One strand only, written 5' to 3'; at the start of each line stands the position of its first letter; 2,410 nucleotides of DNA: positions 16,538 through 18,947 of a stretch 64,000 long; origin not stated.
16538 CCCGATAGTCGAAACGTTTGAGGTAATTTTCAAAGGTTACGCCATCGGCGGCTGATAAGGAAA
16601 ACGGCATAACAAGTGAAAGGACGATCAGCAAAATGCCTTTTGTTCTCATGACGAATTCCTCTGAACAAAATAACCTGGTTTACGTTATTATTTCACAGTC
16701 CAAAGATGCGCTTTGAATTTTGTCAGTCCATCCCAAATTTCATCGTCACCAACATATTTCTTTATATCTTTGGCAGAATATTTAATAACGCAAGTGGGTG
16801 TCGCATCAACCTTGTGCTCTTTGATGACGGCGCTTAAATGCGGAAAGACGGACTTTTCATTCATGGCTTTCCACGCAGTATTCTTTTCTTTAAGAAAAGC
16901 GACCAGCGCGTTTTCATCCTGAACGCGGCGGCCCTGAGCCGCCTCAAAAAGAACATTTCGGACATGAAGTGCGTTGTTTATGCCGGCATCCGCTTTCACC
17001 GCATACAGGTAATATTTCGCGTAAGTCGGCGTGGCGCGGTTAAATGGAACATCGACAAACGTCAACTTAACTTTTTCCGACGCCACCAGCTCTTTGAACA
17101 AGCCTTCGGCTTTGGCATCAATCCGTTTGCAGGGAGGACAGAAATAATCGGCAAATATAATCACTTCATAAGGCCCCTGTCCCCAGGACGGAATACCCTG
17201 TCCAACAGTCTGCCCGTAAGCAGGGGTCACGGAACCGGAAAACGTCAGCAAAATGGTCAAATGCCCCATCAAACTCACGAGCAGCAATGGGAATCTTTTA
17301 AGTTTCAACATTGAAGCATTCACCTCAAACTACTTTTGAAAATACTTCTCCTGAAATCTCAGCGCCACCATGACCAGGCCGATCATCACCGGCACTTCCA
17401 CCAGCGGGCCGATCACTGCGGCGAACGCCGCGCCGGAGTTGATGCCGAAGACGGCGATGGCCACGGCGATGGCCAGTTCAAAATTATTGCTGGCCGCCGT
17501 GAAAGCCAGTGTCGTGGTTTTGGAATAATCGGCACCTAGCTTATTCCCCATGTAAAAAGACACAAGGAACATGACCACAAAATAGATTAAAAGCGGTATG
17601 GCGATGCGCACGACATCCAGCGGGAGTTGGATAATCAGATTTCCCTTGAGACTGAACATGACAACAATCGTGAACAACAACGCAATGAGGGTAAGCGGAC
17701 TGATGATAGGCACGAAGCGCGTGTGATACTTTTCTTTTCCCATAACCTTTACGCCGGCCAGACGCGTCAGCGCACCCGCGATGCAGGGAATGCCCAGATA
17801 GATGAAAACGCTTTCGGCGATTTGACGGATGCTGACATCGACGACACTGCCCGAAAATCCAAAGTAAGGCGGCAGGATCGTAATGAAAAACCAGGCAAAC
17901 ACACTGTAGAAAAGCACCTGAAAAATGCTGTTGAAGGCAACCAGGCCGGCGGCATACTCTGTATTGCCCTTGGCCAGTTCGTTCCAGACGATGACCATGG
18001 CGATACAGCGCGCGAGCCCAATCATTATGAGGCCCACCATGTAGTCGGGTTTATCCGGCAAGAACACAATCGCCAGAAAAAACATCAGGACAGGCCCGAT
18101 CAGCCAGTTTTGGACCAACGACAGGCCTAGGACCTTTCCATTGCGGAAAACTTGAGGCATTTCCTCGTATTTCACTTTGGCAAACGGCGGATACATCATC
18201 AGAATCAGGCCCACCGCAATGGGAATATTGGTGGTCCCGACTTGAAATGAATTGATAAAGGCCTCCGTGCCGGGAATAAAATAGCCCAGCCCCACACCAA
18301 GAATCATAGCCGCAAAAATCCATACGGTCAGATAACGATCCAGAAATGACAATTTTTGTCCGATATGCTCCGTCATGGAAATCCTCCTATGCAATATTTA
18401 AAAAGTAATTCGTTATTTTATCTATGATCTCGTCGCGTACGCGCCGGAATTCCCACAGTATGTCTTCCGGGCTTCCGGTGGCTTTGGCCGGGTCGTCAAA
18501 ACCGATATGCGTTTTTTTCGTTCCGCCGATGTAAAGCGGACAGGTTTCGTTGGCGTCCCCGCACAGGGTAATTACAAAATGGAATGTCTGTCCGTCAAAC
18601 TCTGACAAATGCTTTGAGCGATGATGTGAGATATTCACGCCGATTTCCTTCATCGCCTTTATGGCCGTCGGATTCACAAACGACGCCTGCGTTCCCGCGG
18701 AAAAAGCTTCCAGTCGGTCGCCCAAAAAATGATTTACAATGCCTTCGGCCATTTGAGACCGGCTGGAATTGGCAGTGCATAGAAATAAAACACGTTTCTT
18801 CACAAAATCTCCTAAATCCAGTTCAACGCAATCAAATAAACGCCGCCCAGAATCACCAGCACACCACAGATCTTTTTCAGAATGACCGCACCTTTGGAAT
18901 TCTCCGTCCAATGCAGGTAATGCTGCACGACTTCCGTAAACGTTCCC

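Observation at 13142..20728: Composite ars / trans-envelope thiol-redox island with no textbook equivalent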

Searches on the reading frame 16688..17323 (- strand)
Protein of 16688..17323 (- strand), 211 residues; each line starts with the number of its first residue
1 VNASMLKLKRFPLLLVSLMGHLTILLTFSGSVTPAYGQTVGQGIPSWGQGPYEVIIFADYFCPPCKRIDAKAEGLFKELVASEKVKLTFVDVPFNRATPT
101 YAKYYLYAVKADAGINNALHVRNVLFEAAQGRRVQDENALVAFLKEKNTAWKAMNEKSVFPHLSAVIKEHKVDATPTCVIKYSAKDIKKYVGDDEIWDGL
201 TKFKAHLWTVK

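Call 5: search_protein_families(library=pfam, proteins=[window:16688-17323:-], max_evalue=0.01)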
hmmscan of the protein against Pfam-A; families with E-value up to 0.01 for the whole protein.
window:16688-17323:- (211 aa): 3 families
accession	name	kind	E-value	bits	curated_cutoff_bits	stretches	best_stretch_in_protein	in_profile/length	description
PF13462.12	Thioredoxin_4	-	1.9e-09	38.4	23.2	1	51-181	14-146/165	Thioredoxin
PF00085.26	Thioredoxin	-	0.00036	20.9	23.5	0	54-98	22-64/103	Thioredoxin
PF13098.12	Thioredoxin_2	-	0.0018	19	27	0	49-184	4-84/104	Thioredoxin-like domain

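Call 7: search_protein_families(library=ncbifam, proteins=[window:16688-17323:-], max_evalue=0.001)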
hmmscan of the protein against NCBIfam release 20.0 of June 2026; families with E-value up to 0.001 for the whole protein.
window:16688-17323:- (211 aa): 0 families

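Call 44: find_homologous_proteins(query=window:16688-17311:-, max_evalue=0.00001)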
Query window:16688-17311:- (207 aa): 683 proteins with E <= 0.00001 among 866 candidates; the best 120 are listed.
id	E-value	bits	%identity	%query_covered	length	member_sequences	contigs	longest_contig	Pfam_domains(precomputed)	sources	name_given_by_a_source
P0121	4.6e-132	456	98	100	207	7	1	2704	PF13462.13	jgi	-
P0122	2.6e-111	389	83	100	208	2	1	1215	PF13462.13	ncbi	-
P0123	2.5e-110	385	84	100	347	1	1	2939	PF13462.13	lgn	-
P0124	2.9e-110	385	82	98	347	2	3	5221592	PF13462.13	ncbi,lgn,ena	-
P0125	1.5e-103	363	78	100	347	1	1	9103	PF13462.13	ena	-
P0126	1.3e-101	357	75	100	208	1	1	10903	PF13462.13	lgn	-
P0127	1.9e-101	356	77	98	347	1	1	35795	PF13462.13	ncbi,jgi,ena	jgi:thiol-disulfide isomerase/thioredoxin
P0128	3.1e-101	356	75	100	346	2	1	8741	PF13462.13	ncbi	-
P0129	3.6e-101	355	77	98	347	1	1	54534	PF13462.13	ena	-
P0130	4.4e-101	355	75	100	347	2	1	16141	PF13462.13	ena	-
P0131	5.8e-101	355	75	100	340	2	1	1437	PF13462.13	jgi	-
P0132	2.9e-100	352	79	98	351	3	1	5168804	PF13462.13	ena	-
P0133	4.4e-100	352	76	98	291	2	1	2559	PF13462.13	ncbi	-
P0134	9.6e-100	351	78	98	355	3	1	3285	PF13462.13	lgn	-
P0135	1.5e-96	340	74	100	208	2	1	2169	PF13462.13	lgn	-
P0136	2.5e-96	340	71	100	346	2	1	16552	PF13462.13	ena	-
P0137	3.3e-96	339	72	100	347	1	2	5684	PF13462.13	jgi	jgi:thiol-disulfide isomerase/thioredoxin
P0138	3.8e-96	339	71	100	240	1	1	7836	PF13462.13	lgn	-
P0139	8.9e-96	338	71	100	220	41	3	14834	PF13462.13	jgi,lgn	-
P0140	4.2e-95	336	73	100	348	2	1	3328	PF13462.13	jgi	-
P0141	4.8e-95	335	71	100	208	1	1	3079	PF13462.13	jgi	-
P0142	9.0e-95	335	71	100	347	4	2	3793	PF13462.13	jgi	-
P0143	1.6e-94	334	70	98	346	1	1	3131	PF13462.13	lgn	-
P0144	3.4e-94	333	70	100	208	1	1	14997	PF13462.13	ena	-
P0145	5.5e-94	332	71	100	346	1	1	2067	PF13462.13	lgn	-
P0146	1.1e-93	331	72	100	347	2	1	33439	PF13462.13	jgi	-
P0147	1.2e-93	331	70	98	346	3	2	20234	PF13462.13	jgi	-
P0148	1.5e-93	331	71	100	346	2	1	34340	PF13462.13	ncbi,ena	-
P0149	2.2e-93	330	69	100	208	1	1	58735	PF13462.13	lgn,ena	-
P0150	1.8e-92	327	69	100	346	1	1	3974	PF13462.13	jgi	-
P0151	1.9e-92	327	68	100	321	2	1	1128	PF13462.13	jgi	jgi:thiol-disulfide isomerase/thioredoxin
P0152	2.8e-92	326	69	100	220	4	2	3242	PF13462.13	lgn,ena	-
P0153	5.6e-92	325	69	100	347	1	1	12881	PF13462.13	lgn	-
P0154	7.7e-92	325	71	98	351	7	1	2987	PF13462.13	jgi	-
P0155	1.0e-91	325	70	100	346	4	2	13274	PF13462.13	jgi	-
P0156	1.4e-91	324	69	100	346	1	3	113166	PF13462.13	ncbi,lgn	-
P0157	3.9e-91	323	70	100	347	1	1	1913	PF13462.13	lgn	-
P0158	5.7e-91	322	69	100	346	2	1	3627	PF13462.13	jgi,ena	-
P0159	6.3e-91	322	69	100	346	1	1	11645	PF13462.13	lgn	-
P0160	6.9e-91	322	70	100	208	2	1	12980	PF13462.13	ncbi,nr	ncbi:MAG: thioredoxin domain-containing protein, partial [Desulfobacterales bacterium]|nr:thioredoxi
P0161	8.0e-91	322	70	98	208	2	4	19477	PF13462.13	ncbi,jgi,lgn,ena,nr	ncbi:MAG: thioredoxin domain-containing protein [Smithellaceae bacterium]|nr:thioredoxin domain-cont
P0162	1.1e-90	321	68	98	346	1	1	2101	PF13462.13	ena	-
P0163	1.6e-90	321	68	100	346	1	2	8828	PF13462.13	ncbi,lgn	-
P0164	2.4e-90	320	67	100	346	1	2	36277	PF13462.13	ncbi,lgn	-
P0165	2.8e-90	320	68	98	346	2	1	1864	PF13462.13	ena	-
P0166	3.4e-90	320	71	98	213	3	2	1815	PF13462.13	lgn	-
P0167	4.3e-90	319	69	98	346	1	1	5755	PF13462.13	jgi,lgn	-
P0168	8.5e-90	318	69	98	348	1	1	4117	PF13462.13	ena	-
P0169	1.6e-89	317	70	100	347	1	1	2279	PF13462.13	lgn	-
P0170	1.9e-89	317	69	100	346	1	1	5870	PF13462.13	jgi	-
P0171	2.3e-89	317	70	100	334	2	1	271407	PF13462.13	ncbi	ncbi:MAG: DsbA family protein [Deltaproteobacteria bacterium]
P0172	3.3e-89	316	68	92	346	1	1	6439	PF13462.13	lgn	-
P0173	5.9e-89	316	66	100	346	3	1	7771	PF13462.13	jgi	jgi:thiol-disulfide isomerase/thioredoxin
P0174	6.0e-89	316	68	98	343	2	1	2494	PF13462.13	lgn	-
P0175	6.0e-89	316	67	100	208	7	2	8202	PF13462.13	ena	-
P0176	6.0e-89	315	67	98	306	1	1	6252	PF13462.13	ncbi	-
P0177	9.2e-89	315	66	100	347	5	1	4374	PF13462.13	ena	-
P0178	1.0e-88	315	66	100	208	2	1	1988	PF13462.13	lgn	-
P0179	1.4e-88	314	67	95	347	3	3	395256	PF13462.13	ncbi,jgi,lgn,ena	jgi:thiol:disulfide interchange protein DsbA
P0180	1.6e-88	314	67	100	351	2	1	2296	PF13462.13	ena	-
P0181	1.8e-88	314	66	100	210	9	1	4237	PF13462.13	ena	-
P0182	2.4e-88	314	66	99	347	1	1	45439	PF13462.13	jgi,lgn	-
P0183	4.3e-88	313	67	100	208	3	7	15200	PF13462.13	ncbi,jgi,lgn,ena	jgi:protein-disulfide isomerase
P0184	4.5e-88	313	67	98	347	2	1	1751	PF13462.13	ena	-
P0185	5.1e-88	312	66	100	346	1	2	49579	PF13462.13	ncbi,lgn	-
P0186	5.1e-88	312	65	100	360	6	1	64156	PF13462.13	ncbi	-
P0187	7.3e-88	312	68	98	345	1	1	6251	PF13462.13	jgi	-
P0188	7.4e-88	312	67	98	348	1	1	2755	PF13462.13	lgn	-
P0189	8.0e-88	312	66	100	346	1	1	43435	PF13462.13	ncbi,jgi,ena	-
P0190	1.1e-87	311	64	100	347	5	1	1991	PF13462.13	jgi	-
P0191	1.2e-87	311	66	98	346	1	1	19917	PF13462.13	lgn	-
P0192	1.3e-87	311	65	89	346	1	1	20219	PF13462.13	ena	-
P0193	1.5e-87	311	66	100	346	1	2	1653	PF13462.13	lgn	-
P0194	1.8e-87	311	66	98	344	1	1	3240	PF13462.13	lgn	-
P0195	2.2e-87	310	65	99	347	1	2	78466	PF13462.13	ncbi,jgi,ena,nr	ncbi:MAG: hypothetical protein CVU54_14160 [Deltaproteobacteria bacterium HGW-Deltaproteobacteria-12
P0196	2.4e-87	310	67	100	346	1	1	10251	PF13462.13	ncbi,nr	ncbi:MAG: thioredoxin domain-containing protein [Smithella sp.]|nr:thioredoxin domain-containing pro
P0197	2.5e-87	310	67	98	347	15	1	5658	PF13462.13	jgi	-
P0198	2.8e-87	310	67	98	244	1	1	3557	PF13462.13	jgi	-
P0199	2.9e-87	310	65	100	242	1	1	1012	PF13462.13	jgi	-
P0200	6.1e-87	309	70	96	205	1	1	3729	PF13462.13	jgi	-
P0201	6.1e-87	309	65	100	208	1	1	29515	PF13462.13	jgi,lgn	jgi:thiol-disulfide isomerase/thioredoxin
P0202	6.7e-87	309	65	100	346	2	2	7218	PF13462.13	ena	-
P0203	6.9e-87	309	67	98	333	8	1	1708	PF13462.13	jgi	jgi:thiol-disulfide isomerase/thioredoxin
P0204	1.2e-86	308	64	98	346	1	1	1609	PF13462.13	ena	-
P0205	1.6e-86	308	67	100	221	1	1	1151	PF13462.13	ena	-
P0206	1.6e-86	308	65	100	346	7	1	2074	PF13462.13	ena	-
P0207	1.6e-86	308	68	89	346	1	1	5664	PF13462.13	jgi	jgi:thiol:disulfide interchange protein DsbA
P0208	3.0e-86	307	64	100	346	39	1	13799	PF13462.13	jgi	-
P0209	3.1e-86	307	64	100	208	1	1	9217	PF13462.13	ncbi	-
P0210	3.3e-86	307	66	100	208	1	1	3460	PF13462.13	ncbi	-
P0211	3.3e-86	307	65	100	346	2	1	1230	PF13462.13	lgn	-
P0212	3.9e-86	306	66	89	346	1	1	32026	PF13462.13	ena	-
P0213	4.3e-86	306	67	98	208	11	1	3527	PF13462.13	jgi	-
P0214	4.6e-86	306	63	98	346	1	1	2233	PF13462.13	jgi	-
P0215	4.8e-86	306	66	100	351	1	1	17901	PF13462.13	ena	-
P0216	5.3e-86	306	66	98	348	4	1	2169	PF13462.13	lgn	-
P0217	7.0e-86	305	63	98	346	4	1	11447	PF13462.13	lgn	-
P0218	7.2e-86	305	67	98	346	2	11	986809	PF01323.27,PF13462.13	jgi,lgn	jgi:thiol-disulfide isomerase/thioredoxin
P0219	7.4e-86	305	65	100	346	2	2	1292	PF13462.13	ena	-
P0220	1.3e-85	305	68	99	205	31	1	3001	PF13462.13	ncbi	-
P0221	1.7e-85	304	67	98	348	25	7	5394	PF13462.13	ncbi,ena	-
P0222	1.8e-85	304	63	98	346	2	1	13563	PF13462.13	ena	-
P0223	1.9e-85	304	66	98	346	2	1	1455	PF13462.13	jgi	jgi:thiol-disulfide isomerase/thioredoxin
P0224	2.0e-85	304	66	99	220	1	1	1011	PF13462.13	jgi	jgi:thiol:disulfide interchange protein DsbA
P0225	2.1e-85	304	67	98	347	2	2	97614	PF13462.13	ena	-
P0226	2.2e-85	304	68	89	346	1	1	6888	PF13462.13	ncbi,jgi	jgi:thiol:disulfide interchange protein DsbA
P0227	2.3e-85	304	66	98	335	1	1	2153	PF13462.13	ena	-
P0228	2.3e-85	304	64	100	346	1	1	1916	PF13462.13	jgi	jgi:thiol-disulfide isomerase/thioredoxin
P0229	2.4e-85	304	63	92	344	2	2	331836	PF13462.13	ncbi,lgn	-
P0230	4.4e-85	303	67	89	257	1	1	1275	PF13462.13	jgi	-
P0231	6.3e-85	302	64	89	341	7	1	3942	PF13462.13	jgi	jgi:thiol:disulfide interchange protein DsbA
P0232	7.5e-85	302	64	100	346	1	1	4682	PF13462.13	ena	-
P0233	7.8e-85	302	64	100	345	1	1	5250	PF13462.13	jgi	-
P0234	9.7e-85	302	66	98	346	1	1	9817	PF13462.13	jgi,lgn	jgi:thiol-disulfide isomerase/thioredoxin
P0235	1.1e-84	302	65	100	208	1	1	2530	PF13462.13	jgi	jgi:protein-disulfide isomerase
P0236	1.2e-84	301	66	98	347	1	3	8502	PF13462.13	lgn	-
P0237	1.5e-84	301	63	100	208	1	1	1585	PF13462.13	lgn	-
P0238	1.9e-84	301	65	100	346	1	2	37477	PF13462.13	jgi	jgi:thiol-disulfide isomerase/thioredoxin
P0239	1.9e-84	301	65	98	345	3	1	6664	PF13462.13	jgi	jgi:uncharacterized membrane protein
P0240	2.4e-84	300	65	98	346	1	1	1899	PF13462.13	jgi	jgi:thiol-disulfide isomerase/thioredoxin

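Call 48: search_solved_structures(query=A3, max_evalue=1, show_alignments=2)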
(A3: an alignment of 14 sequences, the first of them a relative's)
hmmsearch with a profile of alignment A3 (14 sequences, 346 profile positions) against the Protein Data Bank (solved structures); distinct sequences matched with E-value up to 1: 23.
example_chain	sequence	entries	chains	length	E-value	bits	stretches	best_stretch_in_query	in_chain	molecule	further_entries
3bd2_A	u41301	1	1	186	2.6e-06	30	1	181-316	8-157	Disulfide bond protein A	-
3bci_A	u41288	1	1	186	3.8e-06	29.4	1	181-316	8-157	Disulfide bond protein A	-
3bck_A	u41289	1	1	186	1.9e-05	27.1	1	181-315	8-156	Disulfide bond protein A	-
3eu3_A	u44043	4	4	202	3.9e-05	26.1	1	170-230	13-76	BdbD | Disulfide bond formation protein D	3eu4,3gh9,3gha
4pwp_A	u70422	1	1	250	0.004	19.4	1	187-276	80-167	DsbA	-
2vim_A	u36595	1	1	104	0.0043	19.3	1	182-231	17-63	THIOREDOXIN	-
4pwo_A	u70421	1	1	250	0.0064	18.8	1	188-276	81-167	DsbA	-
7unn_A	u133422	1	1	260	0.007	18.7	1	188-276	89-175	Thioredoxin domain-containing protein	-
1ti3_A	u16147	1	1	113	0.015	17.6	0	165-213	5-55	thioredoxin H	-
6zyw_P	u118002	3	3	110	0.078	15.2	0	297-332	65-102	Thioredoxin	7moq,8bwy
3hd5_A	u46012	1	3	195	0.12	14.6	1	177-244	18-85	Thiol:disulfide interchange protein dsbA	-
3dvw_A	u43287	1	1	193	0.13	14.5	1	176-282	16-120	Thiol:disulfide interchange protein DsbA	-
3a3t_A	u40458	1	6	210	0.17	14.1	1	176-281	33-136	Thiol:disulfide interchange protein DsbA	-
9ph2_A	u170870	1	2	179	0.19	14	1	178-245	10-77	Thiol:disulfide interchange protein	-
7uno_A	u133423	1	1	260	0.21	13.8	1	188-276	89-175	Thioredoxin domain-containing protein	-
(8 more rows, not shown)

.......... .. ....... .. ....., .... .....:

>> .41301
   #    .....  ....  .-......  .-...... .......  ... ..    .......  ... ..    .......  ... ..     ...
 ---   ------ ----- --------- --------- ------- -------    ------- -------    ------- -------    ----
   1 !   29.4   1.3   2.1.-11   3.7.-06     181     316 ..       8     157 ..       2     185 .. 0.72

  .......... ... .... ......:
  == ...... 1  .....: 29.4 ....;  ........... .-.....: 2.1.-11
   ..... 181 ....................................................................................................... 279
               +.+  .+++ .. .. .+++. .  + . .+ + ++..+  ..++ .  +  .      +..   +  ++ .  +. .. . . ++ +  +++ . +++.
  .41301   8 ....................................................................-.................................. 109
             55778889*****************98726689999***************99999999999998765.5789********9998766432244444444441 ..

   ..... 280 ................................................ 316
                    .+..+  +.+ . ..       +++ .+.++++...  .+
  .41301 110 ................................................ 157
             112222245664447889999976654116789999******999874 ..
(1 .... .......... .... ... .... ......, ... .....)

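Call 57: predict_structure(alignment_id=A3)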
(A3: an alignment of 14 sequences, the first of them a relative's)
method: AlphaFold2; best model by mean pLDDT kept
length: 347 residues; sequences in the alignment: 14
mean_pLDDT: 73.1   pTM: 0.48
mean pLDDT of the five models: 73.1, 72.5, 70.1, 61.1, 51.6
residues with pLDDT >= 90: 18; 70-90: 214; 50-70: 73; < 50: 42
segments of 3 or more residues with pLDDT < 50: 31-39, 127-132, 166-183, 290-295
pLDDT, mean of each block of 10 residues (from residue 1): 74 89 76 44 63 89 86 86 78 66 85 63 51 53 68 81 50 35 71 83 86 86 69 68 75 88 84 86 67 53 73 81 87 90 72
secondary structure, 60 per line:
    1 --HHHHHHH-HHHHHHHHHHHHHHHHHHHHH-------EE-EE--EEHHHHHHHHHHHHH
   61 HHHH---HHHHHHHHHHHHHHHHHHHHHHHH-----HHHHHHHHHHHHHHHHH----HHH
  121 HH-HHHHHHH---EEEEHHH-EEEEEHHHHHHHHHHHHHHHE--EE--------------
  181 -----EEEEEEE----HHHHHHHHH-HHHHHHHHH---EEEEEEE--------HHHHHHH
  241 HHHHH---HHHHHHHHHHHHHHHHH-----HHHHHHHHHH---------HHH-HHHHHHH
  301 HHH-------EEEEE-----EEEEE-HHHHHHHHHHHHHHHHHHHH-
elements in order: H3-9 H11-31 H48-64 H68-91 H97-113 H118-122 H124-130 E134-137 E142-146 H147-161 E186-192 H197-205 H207-215 E219-225 H234-245 H249-265 H271-280 H294-303 E311-315 E321-325 H327-346

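Call 60: fold_search(model_id=the predicted structure, library=pdb)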
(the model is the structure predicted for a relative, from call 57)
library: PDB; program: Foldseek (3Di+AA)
matches with E <= 10: 957; with E <= 0.001: 38
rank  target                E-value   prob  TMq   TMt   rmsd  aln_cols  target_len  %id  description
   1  3a3t_A                5.0e-05  1.00  0.34  0.57   6.5       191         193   21  The oxidoreductase NmDsbA1 from N. meningitidis (released 2009-10-20)
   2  5vyo_D                5.5e-05  1.00  0.37  0.64   6.1       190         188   20  The complex structure of Burkholderia pseudomallei DsbA bound to a peptide (released 2018-03-21)
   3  4k2d                  5.5e-05  1.00  0.36  0.62   6.2       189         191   18  Crystal structure of Burkholderia Pseudomallei DsbA (released 2013-08-14)
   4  3dvx_A                5.5e-05  1.00  0.33  0.55   6.4       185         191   22  Crystal structure of reduced DsbA3 from Neisseria meningitidis (released 2009-08-04)
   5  7luj_B                7.7e-05  1.00  0.37  0.64   6.2       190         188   20  Burkholderia pseudomallei Disulfide bond forming protein A (DsbA) liganded with fragment 4-methoxy-N-phenylbenzenesulf (released 2022-01-05)
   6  7luj_A                8.9e-05  1.00  0.37  0.64   5.9       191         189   19  Burkholderia pseudomallei Disulfide bond forming protein A (DsbA) liganded with fragment 4-methoxy-N-phenylbenzenesulf (released 2022-01-05)
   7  5vyo_C                1.1e-04  1.00  0.34  0.58   6.9       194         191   19  The complex structure of Burkholderia pseudomallei DsbA bound to a peptide (released 2018-03-21)
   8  4n30                  1.3e-04  1.00  0.31  0.54   6.9       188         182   16  Crystal structure of Pseudomonas aeruginosa DsbA2 (released 2013-12-04)
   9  3hz8                  1.4e-04  1.00  0.36  0.60   5.9       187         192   20  Crystal structure of the oxidized T176V DsbA1 mutant (released 2009-08-25)
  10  5vyo_A                1.7e-04  1.00  0.36  0.62   6.7       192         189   19  The complex structure of Burkholderia pseudomallei DsbA bound to a peptide (released 2018-03-21)
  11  9edl_A                1.8e-04  1.00  0.30  0.44   7.8       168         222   16  Crystal structure of Francisella tularensis DsbA1 (released 2024-12-18)
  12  7jve_F                2.1e-04  1.00  0.32  0.43   6.1       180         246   17  Crystal structure of Salmonella enterica Typhimurium BcfH (released 2021-04-21)
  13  9ph2_A                2.6e-04  1.00  0.37  0.66   4.0       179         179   20  Crystal structure of Bordetella pertussis DsbA (released 2025-12-31)
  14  3hd5_B                2.6e-04  1.00  0.33  0.60   9.5       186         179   20  Crystal structure of a thiol:disulfide interchange protein dsbA from Bordetella parapertussis (released 2009-05-19)
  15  3dvw                  2.8e-04  1.00  0.36  0.60   5.8       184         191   22  Crystal structure of reduced DsbA1 from Neisseria meningitidis (released 2009-08-04)
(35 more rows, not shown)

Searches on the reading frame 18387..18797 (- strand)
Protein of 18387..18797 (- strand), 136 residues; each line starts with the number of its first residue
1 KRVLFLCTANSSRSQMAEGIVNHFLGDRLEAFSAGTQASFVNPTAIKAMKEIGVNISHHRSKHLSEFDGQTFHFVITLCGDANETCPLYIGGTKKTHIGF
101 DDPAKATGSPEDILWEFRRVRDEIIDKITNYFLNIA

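Call 5: search_protein_families(library=pfam, proteins=[window:18387-18797:-], max_evalue=0.01)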
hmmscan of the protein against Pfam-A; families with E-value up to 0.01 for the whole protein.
window:18387-18797:- (136 aa): 1 family
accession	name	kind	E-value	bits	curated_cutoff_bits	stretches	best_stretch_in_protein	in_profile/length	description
PF01451.26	LMWPc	-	2.9e-18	66.9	23.2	1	3-131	1-143/144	Low molecular weight phosphotyrosine protein phosphatase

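Call 7: search_protein_families(library=ncbifam, proteins=[window:18387-18797:-], max_evalue=0.001)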
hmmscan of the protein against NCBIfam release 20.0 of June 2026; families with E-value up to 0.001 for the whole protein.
window:18387-18797:- (136 aa): 3 families
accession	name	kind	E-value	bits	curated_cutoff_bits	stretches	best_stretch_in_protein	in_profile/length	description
TIGR02691.1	arsC_pI258_fam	equivalog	6e-39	133.2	174.3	1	3-129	1-127/129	arsenate reductase (thioredoxin)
NF010053.0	PRK13530.1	subfamily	1.8e-37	128.6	215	1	1-131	4-128/133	arsenate reductase (thioredoxin)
TIGR02689.1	ars_reduc_gluta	equivalog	3.6e-24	85.4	157.6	1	1-130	1-124/126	arsenate reductase, glutathione/glutaredoxin type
